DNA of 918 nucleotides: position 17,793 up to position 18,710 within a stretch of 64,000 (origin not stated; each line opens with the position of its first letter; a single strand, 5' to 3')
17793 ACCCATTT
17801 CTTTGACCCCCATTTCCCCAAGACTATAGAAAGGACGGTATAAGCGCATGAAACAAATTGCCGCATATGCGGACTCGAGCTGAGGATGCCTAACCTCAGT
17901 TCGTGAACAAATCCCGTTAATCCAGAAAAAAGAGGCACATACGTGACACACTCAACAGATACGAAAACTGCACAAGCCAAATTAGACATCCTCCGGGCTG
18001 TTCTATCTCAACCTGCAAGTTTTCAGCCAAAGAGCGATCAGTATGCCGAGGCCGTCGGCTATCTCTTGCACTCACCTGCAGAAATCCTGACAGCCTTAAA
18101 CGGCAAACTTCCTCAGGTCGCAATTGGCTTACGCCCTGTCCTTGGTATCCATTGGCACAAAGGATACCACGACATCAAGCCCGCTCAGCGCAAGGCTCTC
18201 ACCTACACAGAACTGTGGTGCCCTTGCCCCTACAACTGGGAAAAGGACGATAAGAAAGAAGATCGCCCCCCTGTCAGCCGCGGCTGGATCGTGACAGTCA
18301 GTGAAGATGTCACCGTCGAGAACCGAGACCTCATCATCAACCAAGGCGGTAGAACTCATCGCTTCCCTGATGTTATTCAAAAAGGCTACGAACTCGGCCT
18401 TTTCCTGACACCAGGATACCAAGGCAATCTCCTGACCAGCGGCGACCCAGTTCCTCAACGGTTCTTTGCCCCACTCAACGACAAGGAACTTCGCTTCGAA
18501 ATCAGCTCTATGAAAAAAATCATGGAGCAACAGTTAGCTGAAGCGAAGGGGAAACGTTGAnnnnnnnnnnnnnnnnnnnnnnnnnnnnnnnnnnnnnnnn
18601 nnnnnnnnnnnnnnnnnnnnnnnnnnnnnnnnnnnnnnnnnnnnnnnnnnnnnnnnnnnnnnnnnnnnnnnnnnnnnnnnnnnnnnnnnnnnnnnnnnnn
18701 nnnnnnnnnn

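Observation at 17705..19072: Perfect-consensus promoter, 200-nt structured leader and a GC-rich two-gene cassette of unknown function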

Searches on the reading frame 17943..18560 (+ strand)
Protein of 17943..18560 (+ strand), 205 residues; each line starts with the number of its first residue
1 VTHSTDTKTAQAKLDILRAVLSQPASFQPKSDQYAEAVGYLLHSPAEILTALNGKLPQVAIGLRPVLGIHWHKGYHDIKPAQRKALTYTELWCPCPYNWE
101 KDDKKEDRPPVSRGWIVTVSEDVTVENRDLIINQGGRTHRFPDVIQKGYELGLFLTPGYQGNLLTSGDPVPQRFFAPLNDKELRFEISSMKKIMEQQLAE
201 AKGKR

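Call 4: search_protein_families(library=pfam, proteins=[window:17943-18560:+], max_evalue=1)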
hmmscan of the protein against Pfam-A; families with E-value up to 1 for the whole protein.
window:17943-18560:+ (205 aa): 0 families

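Call 9: find_homologous_proteins(query=window:17943-18557:+)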
Query window:17943-18557:+ (205 aa): 1 proteins with E <= 0.001 among 118 candidates.
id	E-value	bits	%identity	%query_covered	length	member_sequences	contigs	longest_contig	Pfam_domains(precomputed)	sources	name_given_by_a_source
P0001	3.4e-136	469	100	100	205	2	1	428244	-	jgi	-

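Call 24: predict_structure(protein=window:17943-18557:+)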
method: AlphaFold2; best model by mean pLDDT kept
length: 205 residues; sequences in the alignment: 1
mean_pLDDT: 47.1   pTM: 0.41
mean pLDDT of the five models: 47.1, 38.5, 37.3, 35.5, 33.6
residues with pLDDT >= 90: 0; 70-90: 13; 50-70: 62; < 50: 130
segments of 3 or more residues with pLDDT < 50: 1-8, 20-66, 72-76, 89-114, 155-172, 186-191, 196-205
pLDDT, mean of each block of 10 residues (from residue 1): 35 49 41 43 41 33 42 52 51 39 40 49 67 71 64 46 35 50 48 47 44
secondary structure, 60 per line:
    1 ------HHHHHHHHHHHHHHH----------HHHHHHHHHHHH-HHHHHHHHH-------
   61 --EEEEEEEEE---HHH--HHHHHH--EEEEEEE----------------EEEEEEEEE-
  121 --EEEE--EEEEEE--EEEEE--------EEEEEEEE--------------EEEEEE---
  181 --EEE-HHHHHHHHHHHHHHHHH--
elements in order: H7-21 H32-43 H45-53 E63-71 H80-85 E88-94 E111-119 E123-126 E129-134 E137-141 E150-157 E172-177 E183-185 H187-203

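Call 26: search_protein_representatives(protein=window:17943-18557:+)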
Query: 205 residues. Proteins with E-value up to 0.001 (for the whole library): 3; up to 1e-10: 1; up to 1e-30: 1. The best 3 are listed.
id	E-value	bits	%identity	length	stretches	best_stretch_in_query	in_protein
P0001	1.1e-136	469.1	100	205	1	1-205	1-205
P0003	7.5e-10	54.8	34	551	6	80-134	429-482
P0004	1.3e-05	41.0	31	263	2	64-140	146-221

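Call 32: search_protein_families(library=phrogs, proteins=[window:17943-18557:+], max_evalue=1)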
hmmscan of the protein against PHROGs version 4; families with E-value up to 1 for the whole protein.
window:17943-18557:+ (205 aa): 0 families

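Call 33: search_protein_families(library=padloc, proteins=[window:17943-18557:+], max_evalue=1)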
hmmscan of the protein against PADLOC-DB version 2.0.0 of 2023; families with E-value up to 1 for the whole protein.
window:17943-18557:+ (205 aa): 0 families

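Call 34: search_protein_families(library=ncbifam, proteins=[window:17943-18557:+], max_evalue=1)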
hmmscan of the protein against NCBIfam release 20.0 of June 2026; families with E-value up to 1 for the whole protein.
window:17943-18557:+ (205 aa): 0 families

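Call 41: search_solved_structures(query=window:17943-18557:+, max_evalue=10, show_alignments=2)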
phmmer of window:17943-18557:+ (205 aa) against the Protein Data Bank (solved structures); distinct sequences matched with E-value up to 10: 1.
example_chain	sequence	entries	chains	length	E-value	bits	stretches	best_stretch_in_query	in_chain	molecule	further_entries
5kev_A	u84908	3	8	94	0.41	13.2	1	148-196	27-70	VtrA Protein | VtrA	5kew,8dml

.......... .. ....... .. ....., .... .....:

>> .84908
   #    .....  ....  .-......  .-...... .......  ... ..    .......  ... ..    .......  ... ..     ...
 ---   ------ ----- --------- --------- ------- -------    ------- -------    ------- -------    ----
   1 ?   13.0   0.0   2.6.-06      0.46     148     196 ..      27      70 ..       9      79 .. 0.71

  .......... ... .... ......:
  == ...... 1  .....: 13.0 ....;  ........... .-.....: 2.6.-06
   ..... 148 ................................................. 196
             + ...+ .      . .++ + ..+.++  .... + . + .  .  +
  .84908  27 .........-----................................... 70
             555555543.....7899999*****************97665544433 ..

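Call 45: search_protein_families(library=pfam, proteins=[P0003, P0004], max_evalue=10)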
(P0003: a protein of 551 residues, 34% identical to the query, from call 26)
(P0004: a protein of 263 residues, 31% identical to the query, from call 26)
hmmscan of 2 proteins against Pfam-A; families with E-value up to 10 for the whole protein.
P0003 (551 aa): 12 families
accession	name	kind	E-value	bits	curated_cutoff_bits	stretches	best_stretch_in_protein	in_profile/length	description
PF17735.7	BslA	-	4.4e-14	53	38.7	6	79-141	26-86/121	Biofilm surface layer A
PF09717.15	CPW_WPC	-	1.8e-07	32.3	23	0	296-311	3-18/59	Plasmodium falciparum domain of unknown function (CPW_WPC)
PF25753.1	SF0329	-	8e-06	26.5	27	1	205-244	7-48/165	SF0329 protein family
PF00706.22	Toxin_4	-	0.00034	21.4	27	0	156-164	21-29/43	Anenome neurotoxin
PF21510.3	PirA-like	-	0.0021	18.9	27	0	395-423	14-42/95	PirA-like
PF08435.17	Calici_coat_C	-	0.0054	16.7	25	0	467-496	154-183/230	Calicivirus coat protein C-terminal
PF14075.11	UBN_AB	-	0.0085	16.2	25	1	73-96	184-207/211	Ubinuclein conserved middle domain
PF08789.15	PBCV_basic_adap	-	0.053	14.1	20.4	0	127-136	19-28/38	PBCV-specific basic adaptor domain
PF02350.25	Epimerase_2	-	0.062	12.6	30.6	0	167-211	302-346/347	UDP-N-acetylglucosamine 2-epimerase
PF21556.3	AceES-2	-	0.7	11.4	27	0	301-334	2-35/102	Excretory-secretory protein 2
PF14835.12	zf-RING_6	-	1.7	9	35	0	225-246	37-58/65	zf-RING of BARD1-type protein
PF17965.7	MucBP_2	-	6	7.9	23.4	0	193-214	2-20/74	Mucin binding domain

P0004 (263 aa): 20 families
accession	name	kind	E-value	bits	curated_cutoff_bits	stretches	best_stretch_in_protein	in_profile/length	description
PF00041.27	fn3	-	1.4e-15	57.7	25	2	137-220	5-76/84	Fibronectin type III domain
PF16656.11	Pur_ac_phosph_N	-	4.1e-08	34.1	30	2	138-210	6-78/93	Purple acid Phosphatase, N-terminal domain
PF25059.1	FN3_DSCAM-DSCAML_C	-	6.5e-08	33.3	39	2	188-228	40-81/89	DSCAM/DSCAML C-terminal Fn3-like domain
PF19433.5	NDNF_C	-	3.3e-05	23.8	26.5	2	196-230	138-172/175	Neuron-derived Neurotrophic Factor C-terminal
PF10179.15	NDNF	-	0.00034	21.1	27.3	2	170-225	77-120/127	Neuron-derived neurotrophic factor, first Fn(III) domain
PF09294.16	Interfer-bind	-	0.0014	19.3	21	2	21-90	14-84/104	Interferon-alpha/beta receptor, fibronectin type III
PF17428.7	DUF5412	-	0.0023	18.2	25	2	192-226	34-68/118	Family of unknown function (DUF5412)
PF24733.1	DUF7684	-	0.0039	17.3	26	2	127-183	9-65/135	Domain of unknown function (DUF7684)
PF21466.3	GH101_dom-5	-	0.0054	17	27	2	73-94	48-69/145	Endo-alpha-N-acetylgalactosaminidase, domain 5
PF16184.11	Cadherin_3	-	0.0063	16.9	25.5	1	9-48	1-41/106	Cadherin-like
PF07198.17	DUF1410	-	0.0088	16.8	25.5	1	187-209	24-49/61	Protein of unknown function (DUF1410)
PF16845.11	SQAPI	-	0.026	15.3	31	0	204-229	44-69/83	Aspartic acid proteinase inhibitor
PF00028.23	Cadherin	-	0.029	15.2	28.8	1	199-228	60-89/93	Cadherin domain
PF20526.3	DUF6741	-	0.048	14.3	27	1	190-222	38-70/129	Domain of unknown function (DUF6741)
PF14721.12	AIF_C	-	0.057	14.3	25.9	1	187-234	9-56/130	Apoptosis-inducing factor, mitochondrion-associated, C-term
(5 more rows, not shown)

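Call 46: fold_search(model_id=the predicted structure, library=pdb)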
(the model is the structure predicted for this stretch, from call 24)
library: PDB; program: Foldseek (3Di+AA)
matches with E <= 10: 112; with E <= 0.001: 0
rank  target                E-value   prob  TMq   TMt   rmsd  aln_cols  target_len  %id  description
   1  3jct_4                7.4e-01  0.03  0.12  0.08  16.4       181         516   15  Cryo-em structure of eukaryotic pre-60S ribosomal subunits (released 2016-06-01)
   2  4xh3                  1.6e+00  0.02  0.13  0.15  16.0       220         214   13  Mechanistic insights into anchorage of the contractile ring from yeast to humans (released 2015-07-15)
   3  7ytj_E                1.6e+00  0.01  0.10  0.05  20.8       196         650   12  Cryo-EM structure of VTC complex (released 2023-02-22)
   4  2wbm_B                1.7e+00  0.04  0.14  0.13  11.9       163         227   12  Crystal structure of mthSBDS, the homologue of the Shwachman-Bodian- Diamond syndrome protein in the euriarchaeon Meth (released 2009-06-02)
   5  4xoi_D                1.8e+00  0.02  0.14  0.14  16.6       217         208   12  Structure of hsAnillin bound with RhoA(Q63L) at 2.1 Angstroms resolution (released 2015-07-15)
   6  5iiq                  1.9e+00  0.01  0.09  0.05  18.8       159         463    8  Structure of the SPX-TTM domain fragment of the yeast inorganic polyphophate polymerase Vtc4 (form B). (released 2016-04-27)
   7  7w84                  2.2e+00  0.02  0.13  0.04  14.9       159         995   12  CryoEM structure of apo form ZmRDR2 at 3.4 Angstroms resolution (released 2022-06-08)
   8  6wl2_C                2.5e+00  0.03  0.12  0.11  10.4        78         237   10  preTCRbeta-pMHC complex crystal structure (released 2020-12-23)
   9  4v5j_AY               2.5e+00  0.02  0.14  0.10  19.5       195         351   10  Structure of the 70S ribosome bound to Release factor 2 and a substrate analog provides insights into catalysis of pe (released 2014-07-09)
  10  2wbm_A                2.6e+00  0.03  0.14  0.13  11.5       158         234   13  Crystal structure of mthSBDS, the homologue of the Shwachman-Bodian- Diamond syndrome protein in the euriarchaeon Meth (released 2009-06-02)
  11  1whm_MODEL_1_A        2.6e+00  0.02  0.11  0.18  13.1        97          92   13  Solution structure of the 2nd CAP-Gly domain in human cylindromatosis tumor suppressor CYLD (released 2004-11-28)
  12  8rp0_CCC              2.9e+00  0.03  0.13  0.08  15.3        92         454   13  Aminodeoxychorismate synthase complex from Escherichia coli, with glutamine and chorismate added (released 2025-01-29)
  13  6r2l_E                2.9e+00  0.02  0.14  0.12  13.5       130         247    8  NYBR1-A2-SLSKILDTV (released 2020-02-26)
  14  8ras_C                3.1e+00  0.03  0.11  0.04  11.7        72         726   12  Plastid-encoded RNA polymerase transcription elongation complex (released 2024-03-06)
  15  3d6w_A                3.3e+00  0.10  0.12  0.21   5.3        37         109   16  LytTr DNA-binding domain of putative methyl-accepting/DNA response regulator from Bacillus cereus. (released 2008-07-15)
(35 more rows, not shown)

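Call 65: search_dna_similar(query=window:17943-18557:+, collection=phages, mode=protein, max_evalue=1, max_rows=5)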
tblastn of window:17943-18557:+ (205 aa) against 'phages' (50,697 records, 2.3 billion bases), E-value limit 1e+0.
No match.

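Call 67: find_related_loci(query=window:17943-18557:+, collection=viral_contigs, flank=5000)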
Query window:17943-18557:+ (205 aa) in viral_contigs; peptide patterns used: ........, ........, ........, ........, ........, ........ (x = any residue, [..] = any of these).
4 stretches matched a pattern, but none encodes a relative of the query by tblastn (E <= 1e-3).

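Call 71: list_cluster_members(proteins=[P0001, P0002, P0005])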
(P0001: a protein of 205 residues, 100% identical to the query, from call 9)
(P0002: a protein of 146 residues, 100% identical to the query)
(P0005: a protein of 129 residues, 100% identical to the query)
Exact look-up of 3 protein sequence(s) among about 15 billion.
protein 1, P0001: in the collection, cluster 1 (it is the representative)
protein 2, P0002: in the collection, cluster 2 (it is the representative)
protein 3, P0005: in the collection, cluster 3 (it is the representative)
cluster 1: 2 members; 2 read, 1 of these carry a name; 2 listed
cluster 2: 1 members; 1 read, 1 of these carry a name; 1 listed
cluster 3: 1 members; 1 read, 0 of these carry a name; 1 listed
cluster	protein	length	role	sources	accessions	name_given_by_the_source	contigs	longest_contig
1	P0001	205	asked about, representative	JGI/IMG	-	-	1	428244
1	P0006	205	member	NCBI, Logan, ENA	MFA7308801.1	MAG: hypothetical protein WC045_01885 [Patescibacteria group bacterium]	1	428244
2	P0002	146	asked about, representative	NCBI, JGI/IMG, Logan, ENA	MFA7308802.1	MAG: hypothetical protein WC045_01890 [Patescibacteria group bacterium]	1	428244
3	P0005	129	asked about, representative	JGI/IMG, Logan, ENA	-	-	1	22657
